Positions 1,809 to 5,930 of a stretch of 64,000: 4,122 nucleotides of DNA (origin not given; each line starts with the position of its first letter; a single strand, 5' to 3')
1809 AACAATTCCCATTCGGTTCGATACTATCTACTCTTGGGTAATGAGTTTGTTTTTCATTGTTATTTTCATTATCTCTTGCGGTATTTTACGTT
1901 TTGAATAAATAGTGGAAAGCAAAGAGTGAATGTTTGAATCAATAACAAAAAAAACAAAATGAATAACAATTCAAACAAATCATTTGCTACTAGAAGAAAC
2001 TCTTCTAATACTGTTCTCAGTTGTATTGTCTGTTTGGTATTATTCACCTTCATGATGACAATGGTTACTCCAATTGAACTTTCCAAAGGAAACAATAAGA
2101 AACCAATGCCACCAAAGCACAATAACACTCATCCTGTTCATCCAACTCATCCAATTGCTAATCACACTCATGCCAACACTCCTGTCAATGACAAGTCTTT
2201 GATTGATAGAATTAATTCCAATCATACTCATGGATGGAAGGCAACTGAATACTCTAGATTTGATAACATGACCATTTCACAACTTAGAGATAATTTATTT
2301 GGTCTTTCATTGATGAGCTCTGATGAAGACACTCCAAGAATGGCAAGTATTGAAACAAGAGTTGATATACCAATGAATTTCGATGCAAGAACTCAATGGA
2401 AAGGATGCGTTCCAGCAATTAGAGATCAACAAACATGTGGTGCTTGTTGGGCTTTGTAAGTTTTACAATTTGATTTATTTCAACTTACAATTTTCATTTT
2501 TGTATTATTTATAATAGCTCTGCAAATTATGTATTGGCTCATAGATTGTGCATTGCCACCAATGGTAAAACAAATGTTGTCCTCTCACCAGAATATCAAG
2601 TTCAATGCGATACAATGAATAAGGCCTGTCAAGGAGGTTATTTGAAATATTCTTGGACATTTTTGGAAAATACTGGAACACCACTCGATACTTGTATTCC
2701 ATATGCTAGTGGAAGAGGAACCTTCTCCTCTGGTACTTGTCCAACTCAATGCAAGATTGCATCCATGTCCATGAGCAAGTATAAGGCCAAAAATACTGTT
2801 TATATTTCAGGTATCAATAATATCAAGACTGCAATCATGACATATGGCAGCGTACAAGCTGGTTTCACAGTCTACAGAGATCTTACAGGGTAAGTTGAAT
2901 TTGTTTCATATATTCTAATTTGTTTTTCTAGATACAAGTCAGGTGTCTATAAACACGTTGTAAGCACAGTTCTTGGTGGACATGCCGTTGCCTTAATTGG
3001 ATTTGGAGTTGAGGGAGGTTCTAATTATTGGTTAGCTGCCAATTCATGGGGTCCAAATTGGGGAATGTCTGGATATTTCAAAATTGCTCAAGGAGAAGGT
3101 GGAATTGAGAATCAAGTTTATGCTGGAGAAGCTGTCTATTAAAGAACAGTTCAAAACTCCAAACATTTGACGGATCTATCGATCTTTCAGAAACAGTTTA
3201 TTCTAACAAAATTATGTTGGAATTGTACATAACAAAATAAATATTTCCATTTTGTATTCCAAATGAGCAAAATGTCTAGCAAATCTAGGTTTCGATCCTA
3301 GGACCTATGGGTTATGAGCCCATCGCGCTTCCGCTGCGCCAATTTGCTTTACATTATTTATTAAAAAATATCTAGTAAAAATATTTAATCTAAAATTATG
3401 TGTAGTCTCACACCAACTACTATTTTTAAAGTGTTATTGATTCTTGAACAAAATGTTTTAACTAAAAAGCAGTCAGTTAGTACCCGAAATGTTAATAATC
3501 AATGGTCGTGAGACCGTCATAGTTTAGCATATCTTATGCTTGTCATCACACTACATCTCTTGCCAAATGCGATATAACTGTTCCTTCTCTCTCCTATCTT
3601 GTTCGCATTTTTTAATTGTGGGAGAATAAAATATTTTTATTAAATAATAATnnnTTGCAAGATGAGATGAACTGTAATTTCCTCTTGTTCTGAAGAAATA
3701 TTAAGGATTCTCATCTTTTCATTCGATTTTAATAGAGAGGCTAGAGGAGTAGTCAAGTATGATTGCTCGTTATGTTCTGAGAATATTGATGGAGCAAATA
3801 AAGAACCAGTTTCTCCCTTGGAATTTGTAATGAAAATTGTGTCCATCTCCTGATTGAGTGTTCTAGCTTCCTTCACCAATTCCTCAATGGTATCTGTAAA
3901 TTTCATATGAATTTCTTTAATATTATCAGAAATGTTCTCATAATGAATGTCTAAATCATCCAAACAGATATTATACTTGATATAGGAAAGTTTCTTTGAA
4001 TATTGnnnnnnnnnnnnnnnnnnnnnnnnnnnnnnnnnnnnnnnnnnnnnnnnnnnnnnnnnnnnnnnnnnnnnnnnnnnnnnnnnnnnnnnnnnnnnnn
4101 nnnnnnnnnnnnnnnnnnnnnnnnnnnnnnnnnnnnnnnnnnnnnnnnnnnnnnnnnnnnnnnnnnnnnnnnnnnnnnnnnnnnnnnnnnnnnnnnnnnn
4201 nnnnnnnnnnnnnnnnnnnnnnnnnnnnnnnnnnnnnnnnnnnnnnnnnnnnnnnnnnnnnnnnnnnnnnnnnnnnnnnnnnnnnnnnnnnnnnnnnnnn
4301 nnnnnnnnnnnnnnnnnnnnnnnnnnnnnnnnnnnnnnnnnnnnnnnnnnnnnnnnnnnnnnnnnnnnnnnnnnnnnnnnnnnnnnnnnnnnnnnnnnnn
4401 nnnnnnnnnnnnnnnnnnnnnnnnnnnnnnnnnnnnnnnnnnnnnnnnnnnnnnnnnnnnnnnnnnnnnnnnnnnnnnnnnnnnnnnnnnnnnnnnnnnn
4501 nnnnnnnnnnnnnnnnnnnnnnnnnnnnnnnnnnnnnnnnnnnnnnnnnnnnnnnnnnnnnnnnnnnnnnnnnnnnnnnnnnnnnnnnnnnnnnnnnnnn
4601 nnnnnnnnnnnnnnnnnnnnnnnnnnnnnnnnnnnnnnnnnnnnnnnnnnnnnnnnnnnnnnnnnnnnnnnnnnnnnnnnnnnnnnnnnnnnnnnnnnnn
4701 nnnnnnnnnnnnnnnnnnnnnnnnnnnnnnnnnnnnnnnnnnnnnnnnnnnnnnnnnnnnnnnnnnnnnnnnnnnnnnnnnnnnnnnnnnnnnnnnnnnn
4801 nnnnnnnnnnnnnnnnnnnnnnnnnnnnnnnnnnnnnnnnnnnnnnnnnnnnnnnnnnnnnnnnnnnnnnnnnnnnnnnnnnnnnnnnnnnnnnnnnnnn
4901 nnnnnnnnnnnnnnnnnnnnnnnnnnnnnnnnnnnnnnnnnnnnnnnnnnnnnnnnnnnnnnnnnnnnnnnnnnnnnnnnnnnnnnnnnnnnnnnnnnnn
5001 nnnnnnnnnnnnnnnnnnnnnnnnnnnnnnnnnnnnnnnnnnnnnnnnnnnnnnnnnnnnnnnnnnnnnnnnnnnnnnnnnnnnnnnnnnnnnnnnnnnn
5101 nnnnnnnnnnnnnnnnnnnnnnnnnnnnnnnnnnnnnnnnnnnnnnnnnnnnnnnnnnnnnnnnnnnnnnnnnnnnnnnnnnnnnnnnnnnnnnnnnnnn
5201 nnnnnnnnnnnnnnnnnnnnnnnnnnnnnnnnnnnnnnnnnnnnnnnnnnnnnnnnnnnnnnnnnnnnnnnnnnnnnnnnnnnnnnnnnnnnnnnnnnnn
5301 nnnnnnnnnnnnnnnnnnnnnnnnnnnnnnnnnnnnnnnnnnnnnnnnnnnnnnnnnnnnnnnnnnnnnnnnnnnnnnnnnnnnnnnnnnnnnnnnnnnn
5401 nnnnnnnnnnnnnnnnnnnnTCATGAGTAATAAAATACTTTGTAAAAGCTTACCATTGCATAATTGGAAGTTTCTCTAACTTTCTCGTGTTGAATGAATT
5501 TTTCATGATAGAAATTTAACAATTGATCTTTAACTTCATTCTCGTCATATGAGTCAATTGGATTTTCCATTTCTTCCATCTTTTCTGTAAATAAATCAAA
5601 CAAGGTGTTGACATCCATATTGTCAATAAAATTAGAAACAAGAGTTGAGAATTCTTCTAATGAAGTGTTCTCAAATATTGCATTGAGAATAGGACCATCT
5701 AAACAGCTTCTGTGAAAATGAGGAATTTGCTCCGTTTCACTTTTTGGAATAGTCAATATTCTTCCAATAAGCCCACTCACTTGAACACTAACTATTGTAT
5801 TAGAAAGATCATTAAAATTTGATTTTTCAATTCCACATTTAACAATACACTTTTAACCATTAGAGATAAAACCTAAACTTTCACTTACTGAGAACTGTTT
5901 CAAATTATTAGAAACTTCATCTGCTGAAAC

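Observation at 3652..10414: Six adjacent genes encode a complete ubiquitin-like conjugation toolkit (E1, two E2-fold proteins, RBR-like E3, small UBL, USP protease)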

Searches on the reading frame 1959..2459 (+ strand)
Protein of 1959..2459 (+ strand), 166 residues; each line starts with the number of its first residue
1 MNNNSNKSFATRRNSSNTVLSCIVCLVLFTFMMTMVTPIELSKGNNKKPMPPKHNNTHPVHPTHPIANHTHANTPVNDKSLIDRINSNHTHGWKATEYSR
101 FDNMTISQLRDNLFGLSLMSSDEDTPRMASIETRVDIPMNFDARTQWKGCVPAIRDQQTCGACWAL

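Call 66: search_protein_families(library=pfam, proteins=[window:1959-2459:+], max_evalue=0.001)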
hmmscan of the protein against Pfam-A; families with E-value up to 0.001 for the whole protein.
window:1959-2459:+ (166 aa): 2 families
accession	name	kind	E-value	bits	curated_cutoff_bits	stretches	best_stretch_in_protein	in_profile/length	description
PF08127.18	Propeptide_C1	-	3.6e-05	24.1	32.7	1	79-110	3-31/40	Peptidase family C1 propeptide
PF00112.29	Peptidase_C1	-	5.8e-05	23.7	20.7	1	137-165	1-28/220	Papain family cysteine protease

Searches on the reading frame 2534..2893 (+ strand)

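Call 66: search_protein_families(library=pfam, proteins=[window:2534-2893:+], max_evalue=0.001)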
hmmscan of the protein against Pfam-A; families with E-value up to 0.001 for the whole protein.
window:2534-2893:+ (119 aa): 1 family
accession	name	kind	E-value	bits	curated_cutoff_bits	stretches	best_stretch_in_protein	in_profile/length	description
PF00112.29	Peptidase_C1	-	3.7e-13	50.5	20.7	1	2-115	36-145/220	Papain family cysteine protease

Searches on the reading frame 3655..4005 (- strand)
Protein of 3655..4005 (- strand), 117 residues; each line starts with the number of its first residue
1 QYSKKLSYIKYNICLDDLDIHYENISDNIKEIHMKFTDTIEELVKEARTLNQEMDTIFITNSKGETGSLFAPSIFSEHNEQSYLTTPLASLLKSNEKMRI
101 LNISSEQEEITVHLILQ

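Call 87: search_protein_families(library=pfam, proteins=[window:3655-4005:-], max_evalue=10)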
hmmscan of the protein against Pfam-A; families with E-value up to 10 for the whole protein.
seq(117 aa): 0 families

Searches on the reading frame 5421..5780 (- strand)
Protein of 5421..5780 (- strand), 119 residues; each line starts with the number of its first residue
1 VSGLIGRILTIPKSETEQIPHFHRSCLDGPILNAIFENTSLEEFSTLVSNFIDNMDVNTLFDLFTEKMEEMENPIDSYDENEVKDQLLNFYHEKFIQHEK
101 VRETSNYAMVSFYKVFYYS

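Call 3: search_protein_families(library=pfam, proteins=[window:5421-5780:-], max_evalue=1)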
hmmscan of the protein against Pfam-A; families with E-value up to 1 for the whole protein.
window:5421-5780:- (119 aa): 4 families
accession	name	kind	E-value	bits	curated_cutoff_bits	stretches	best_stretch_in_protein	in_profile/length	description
PF05546.16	She9_MDM33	-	0.00086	19.6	22.2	1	39-110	87-154/198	She9 / Mdm33 family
PF06546.16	Vert_HS_TF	-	0.024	14.9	23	1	39-86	137-185/273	Vertebrate heat shock transcription factor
PF24012.1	DUF7326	-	0.032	15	27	1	48-94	19-62/76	Family of unknown function (DUF7326)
PF23864.1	DUF7222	-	0.072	13.8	27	1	45-104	28-86/108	Domain of unknown function (DUF7222)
